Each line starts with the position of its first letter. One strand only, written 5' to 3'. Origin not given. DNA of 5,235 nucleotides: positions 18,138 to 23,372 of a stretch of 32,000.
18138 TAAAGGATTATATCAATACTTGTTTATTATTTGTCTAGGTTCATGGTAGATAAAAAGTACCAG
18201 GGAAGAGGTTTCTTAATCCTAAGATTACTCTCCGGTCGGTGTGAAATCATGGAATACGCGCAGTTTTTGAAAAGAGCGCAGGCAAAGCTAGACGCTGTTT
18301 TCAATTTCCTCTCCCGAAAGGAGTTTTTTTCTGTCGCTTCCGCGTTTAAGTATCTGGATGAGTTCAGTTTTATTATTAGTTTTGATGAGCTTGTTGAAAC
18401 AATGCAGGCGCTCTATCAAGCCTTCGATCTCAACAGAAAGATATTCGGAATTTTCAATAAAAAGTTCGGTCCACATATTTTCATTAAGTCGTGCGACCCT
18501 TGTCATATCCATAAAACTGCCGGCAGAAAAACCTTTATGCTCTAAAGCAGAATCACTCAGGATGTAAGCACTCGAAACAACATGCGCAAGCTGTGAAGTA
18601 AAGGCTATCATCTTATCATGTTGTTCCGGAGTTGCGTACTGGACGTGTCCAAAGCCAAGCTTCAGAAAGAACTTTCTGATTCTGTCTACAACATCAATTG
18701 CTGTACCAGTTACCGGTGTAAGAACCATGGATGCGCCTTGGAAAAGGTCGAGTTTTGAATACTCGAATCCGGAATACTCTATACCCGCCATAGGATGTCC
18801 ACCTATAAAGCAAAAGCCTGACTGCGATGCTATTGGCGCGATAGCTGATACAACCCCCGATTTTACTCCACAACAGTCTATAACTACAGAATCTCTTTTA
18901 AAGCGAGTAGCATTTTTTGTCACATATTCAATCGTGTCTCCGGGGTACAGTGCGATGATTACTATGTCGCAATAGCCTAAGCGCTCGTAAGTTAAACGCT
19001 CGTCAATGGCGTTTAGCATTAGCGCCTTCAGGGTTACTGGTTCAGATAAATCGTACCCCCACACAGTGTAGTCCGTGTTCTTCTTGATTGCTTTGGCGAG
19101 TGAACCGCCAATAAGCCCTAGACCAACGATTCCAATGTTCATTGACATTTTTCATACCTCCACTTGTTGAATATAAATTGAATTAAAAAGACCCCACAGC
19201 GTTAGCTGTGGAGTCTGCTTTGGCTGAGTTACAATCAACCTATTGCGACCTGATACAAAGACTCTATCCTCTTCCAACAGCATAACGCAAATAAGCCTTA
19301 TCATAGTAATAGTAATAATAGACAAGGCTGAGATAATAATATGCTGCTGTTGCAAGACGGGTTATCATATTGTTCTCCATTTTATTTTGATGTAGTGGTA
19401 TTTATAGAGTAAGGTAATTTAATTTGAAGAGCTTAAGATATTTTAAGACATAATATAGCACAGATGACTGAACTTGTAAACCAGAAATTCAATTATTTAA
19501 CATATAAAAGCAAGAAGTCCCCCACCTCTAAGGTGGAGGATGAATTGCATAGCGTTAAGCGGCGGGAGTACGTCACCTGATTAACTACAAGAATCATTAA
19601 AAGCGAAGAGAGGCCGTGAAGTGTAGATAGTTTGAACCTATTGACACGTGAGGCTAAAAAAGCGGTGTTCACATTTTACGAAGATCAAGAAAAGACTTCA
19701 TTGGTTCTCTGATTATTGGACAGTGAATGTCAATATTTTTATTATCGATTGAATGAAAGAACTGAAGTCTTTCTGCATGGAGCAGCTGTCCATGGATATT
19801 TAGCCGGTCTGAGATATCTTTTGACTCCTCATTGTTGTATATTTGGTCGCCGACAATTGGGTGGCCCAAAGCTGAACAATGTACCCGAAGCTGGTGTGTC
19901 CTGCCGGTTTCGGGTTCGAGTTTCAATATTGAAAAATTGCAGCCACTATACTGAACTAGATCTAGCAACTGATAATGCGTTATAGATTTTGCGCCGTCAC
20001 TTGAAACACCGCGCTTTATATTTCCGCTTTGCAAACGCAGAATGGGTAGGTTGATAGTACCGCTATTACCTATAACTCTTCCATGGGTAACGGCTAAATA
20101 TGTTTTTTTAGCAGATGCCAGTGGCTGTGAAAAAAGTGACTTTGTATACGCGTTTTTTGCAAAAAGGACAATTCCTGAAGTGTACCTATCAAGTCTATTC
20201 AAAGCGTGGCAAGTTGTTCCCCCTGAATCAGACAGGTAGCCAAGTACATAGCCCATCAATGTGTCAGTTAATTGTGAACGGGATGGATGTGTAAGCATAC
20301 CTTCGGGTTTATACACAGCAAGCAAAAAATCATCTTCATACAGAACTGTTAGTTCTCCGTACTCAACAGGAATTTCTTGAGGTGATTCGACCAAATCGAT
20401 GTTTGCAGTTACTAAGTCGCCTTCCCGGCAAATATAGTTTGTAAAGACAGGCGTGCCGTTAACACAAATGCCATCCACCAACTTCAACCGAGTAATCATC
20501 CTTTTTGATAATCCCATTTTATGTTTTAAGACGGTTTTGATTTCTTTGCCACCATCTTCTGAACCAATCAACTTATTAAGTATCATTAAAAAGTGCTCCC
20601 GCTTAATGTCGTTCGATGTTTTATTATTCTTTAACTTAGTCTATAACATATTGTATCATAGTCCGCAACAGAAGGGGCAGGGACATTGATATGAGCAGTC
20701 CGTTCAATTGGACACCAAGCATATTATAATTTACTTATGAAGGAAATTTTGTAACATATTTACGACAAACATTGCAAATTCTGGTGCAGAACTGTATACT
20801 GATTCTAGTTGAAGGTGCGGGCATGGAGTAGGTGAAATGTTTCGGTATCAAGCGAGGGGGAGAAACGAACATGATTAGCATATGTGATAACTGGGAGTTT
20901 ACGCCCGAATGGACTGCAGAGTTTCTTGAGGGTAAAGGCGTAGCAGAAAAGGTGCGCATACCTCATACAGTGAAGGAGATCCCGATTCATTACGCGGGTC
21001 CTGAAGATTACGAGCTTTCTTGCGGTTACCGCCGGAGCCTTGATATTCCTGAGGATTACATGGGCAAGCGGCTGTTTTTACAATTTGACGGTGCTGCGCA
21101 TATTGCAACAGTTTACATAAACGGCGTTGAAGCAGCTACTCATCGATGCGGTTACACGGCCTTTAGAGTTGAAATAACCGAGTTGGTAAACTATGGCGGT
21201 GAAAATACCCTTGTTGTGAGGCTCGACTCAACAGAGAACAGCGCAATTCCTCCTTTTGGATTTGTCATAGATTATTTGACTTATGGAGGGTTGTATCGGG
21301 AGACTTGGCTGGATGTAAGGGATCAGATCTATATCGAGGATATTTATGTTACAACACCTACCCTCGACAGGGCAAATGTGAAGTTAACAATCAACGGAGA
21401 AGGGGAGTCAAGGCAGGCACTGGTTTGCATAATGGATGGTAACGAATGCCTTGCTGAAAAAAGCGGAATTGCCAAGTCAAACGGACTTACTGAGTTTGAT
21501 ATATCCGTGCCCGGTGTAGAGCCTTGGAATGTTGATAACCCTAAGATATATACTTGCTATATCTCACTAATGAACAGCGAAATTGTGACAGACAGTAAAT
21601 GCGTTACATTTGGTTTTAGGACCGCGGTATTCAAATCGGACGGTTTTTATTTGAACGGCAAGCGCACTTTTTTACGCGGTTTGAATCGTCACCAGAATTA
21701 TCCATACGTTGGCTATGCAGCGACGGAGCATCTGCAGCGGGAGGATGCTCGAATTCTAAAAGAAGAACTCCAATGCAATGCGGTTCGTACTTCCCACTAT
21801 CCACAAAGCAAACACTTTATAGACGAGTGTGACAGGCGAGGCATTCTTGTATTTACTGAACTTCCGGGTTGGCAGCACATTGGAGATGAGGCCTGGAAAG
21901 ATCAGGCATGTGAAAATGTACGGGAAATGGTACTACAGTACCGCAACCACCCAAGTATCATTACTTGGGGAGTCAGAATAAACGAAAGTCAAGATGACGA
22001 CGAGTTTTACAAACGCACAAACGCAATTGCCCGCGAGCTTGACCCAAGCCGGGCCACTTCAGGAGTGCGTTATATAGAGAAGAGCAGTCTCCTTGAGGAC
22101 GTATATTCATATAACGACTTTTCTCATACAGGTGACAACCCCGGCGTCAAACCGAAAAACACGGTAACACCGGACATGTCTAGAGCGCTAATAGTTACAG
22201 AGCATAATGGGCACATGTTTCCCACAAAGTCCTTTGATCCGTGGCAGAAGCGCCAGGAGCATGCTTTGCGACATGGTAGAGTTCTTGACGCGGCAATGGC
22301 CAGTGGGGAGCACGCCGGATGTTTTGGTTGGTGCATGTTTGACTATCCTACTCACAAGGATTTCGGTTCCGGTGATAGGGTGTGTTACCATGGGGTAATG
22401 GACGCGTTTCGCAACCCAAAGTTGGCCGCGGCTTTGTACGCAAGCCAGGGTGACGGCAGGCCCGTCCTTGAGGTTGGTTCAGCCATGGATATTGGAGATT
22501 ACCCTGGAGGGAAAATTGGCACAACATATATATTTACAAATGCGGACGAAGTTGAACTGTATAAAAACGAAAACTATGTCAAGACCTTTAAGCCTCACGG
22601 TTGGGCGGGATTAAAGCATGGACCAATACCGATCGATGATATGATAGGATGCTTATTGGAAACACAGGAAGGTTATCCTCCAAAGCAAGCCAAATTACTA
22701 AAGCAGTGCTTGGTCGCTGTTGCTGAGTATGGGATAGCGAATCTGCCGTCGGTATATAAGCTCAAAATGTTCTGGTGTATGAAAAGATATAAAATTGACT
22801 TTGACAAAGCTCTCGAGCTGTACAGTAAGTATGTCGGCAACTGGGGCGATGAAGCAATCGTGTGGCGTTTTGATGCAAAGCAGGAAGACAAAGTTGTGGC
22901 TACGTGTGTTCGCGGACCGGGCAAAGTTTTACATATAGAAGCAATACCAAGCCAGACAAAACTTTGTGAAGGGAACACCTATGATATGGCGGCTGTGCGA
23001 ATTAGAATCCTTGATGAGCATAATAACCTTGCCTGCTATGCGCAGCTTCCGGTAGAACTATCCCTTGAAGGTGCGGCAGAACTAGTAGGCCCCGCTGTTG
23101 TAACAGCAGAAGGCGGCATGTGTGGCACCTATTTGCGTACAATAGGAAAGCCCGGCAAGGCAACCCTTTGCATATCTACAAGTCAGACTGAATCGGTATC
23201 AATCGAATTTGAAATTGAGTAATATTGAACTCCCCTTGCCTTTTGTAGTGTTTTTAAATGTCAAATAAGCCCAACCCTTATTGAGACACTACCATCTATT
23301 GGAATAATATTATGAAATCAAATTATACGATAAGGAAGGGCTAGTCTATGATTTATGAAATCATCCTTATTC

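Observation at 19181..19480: Tyr-codon leader peptide with terminator/antiterminator upstream of tyrA: a candidate ribosome-mediated tyrosine attenuator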

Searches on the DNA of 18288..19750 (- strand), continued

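Call 107: search_with_rna_model(model_id=R2, sources=[L181, L184, L182, L183, L180], max_evalue=1, show_alignments=1)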
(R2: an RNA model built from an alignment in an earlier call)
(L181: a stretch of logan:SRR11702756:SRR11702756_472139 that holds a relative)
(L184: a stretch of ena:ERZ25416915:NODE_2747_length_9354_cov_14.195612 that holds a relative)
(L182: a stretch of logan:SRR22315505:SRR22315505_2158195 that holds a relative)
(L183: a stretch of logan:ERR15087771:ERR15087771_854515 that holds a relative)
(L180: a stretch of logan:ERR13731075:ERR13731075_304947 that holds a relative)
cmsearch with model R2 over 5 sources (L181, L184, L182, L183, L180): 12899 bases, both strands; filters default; matches with E-value up to 1: 2.
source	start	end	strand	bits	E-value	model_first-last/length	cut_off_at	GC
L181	312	466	+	121.9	7e-27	1-169/169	no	0.39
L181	432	470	-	13.2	0.096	122-160/169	no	0.54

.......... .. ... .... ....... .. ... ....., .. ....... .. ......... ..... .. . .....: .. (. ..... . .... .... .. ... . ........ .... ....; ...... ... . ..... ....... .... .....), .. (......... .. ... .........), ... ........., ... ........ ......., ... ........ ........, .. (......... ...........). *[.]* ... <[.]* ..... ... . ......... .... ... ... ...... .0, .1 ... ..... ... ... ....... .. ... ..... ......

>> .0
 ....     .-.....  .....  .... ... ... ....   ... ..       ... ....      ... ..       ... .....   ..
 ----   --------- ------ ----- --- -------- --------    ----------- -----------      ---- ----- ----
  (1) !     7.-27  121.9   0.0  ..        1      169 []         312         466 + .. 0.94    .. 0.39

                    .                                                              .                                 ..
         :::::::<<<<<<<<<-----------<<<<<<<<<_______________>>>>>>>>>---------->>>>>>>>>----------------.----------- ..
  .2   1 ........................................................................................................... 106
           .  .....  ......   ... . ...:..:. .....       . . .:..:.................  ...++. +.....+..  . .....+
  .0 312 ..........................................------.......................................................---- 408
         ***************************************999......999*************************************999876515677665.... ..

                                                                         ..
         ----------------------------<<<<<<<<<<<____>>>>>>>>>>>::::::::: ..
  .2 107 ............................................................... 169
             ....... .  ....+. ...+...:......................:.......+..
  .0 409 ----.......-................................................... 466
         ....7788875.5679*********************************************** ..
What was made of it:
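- L181 carries the orthologous leader (R2 121.9 bits, E 7e-27, call 107) in front of aroF-tyrA-aroB-aroA.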

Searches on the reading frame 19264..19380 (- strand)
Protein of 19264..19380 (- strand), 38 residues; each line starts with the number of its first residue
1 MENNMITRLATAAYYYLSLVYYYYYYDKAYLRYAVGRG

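Call 18: find_encoding_contigs(protein=window:19264-19380:-, flank=1500, max_places=10)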
Protein window:19264-19380:- (38 aa): 1 contig read that carries it; 1 place shown.
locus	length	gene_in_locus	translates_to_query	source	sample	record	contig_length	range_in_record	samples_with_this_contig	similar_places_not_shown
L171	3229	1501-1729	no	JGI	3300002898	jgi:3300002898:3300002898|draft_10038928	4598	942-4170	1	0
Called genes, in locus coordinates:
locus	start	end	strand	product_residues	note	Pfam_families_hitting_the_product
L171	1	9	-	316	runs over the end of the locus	?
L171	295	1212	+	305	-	PF00849:PseudoU_synth_2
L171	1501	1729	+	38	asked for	-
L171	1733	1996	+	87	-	PF03446:NAD_binding_2 (weak), PF02153:PDH_N (weak)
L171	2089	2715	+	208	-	PF20463:PDH_C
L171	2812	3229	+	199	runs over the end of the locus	PF09997:DUF2238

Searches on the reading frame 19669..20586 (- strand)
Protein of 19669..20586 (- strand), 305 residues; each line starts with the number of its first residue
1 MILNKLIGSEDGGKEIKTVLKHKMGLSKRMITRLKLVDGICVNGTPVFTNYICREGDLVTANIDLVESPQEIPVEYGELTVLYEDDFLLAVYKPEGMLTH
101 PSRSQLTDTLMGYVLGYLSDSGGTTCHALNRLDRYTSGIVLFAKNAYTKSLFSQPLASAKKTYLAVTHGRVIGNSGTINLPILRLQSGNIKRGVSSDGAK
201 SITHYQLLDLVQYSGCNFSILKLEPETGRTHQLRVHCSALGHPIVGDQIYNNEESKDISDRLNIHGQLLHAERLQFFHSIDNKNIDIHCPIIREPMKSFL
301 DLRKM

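Call 6: search_protein_families(library=pfam, proteins=[window:19669-20586:-])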
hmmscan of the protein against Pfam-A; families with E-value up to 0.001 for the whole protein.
window:19669-20586:- (305 aa): 1 family
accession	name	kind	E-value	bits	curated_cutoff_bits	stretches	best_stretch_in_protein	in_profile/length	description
PF00849.27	PseudoU_synth_2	-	3e-24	86.4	26.8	1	88-239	2-152/152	RNA pseudouridylate synthase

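Call 7: search_protein_families(library=ncbifam, proteins=[window:19669-20586:-])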
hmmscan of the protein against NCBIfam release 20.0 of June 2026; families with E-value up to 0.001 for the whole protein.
window:19669-20586:- (305 aa): 8 families
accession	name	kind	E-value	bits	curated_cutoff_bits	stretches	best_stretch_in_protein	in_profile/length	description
TIGR00005.1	rluA_subfam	subfamily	1.8e-56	191.7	192.7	1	12-291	4-286/298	RluA family pseudouridine synthase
NF008321.0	PRK11112.1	equivalog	1e-34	120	328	1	79-291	2-223/257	tRNA pseudouridine(65) synthase TruC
NF008385.0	PRK11180.1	equivalog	1.2e-29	103.8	351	1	72-293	77-303/325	23S rRNA pseudouridine(1911/1915/1917) synthase RluD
NF007543.0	PRK10158.1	equivalog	4.3e-27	95.2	286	1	78-277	13-208/219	bifunctional tRNA pseudouridine(32) synthase/23S rRNA pseudouridine(746) synthase RluA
NF008249.0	PRK11025.1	equivalog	6.4e-27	94.3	378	1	8-300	14-310/317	23S rRNA pseudouridine(955/2504/2580) synthase RluC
TIGR01621.1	RluA-like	hypoth_equivalog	3.8e-22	78.6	222.3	1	79-290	2-195/217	TIGR01621 family pseudouridine synthase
TIGR00093.1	TIGR00093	subfamily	0.0001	22.1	109.3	1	92-174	1-79/161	pseudouridine synthase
NF008097.0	PRK10839.1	equivalog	0.00027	20.7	275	1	106-245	75-198/232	16S rRNA pseudouridine(516) synthase RsuA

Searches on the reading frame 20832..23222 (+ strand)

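Call 6: search_protein_families(library=pfam, proteins=[window:20832-23222:+])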
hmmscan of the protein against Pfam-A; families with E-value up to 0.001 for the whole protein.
window:20832-23222:+ (796 aa): 5 families
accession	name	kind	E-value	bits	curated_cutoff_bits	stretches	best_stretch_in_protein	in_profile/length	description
PF02836.23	Glyco_hydro_2_C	-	2.9e-27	96.1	21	1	269-464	5-216/302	Glycosyl hydrolases family 2, TIM barrel domain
PF02837.24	Glyco_hydro_2_N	-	1.3e-10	41.9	28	1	12-160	31-165/169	Glycosyl hydrolases family 2, sugar binding domain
PF22666.2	Glyco_hydro_2_N2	-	3.5e-09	37.4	27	1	65-137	51-123/167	Glycosyl hydrolase 2 galactose-binding domain-like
PF00703.27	Glyco_hydro_2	-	2.7e-08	35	23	1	166-263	1-109/109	Glycosyl hydrolases family 2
PF18565.7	Glyco_hydro2_C5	-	7.4e-08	32.6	32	1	712-791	10-102/103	Glycoside hydrolase family 2 C-terminal domain 5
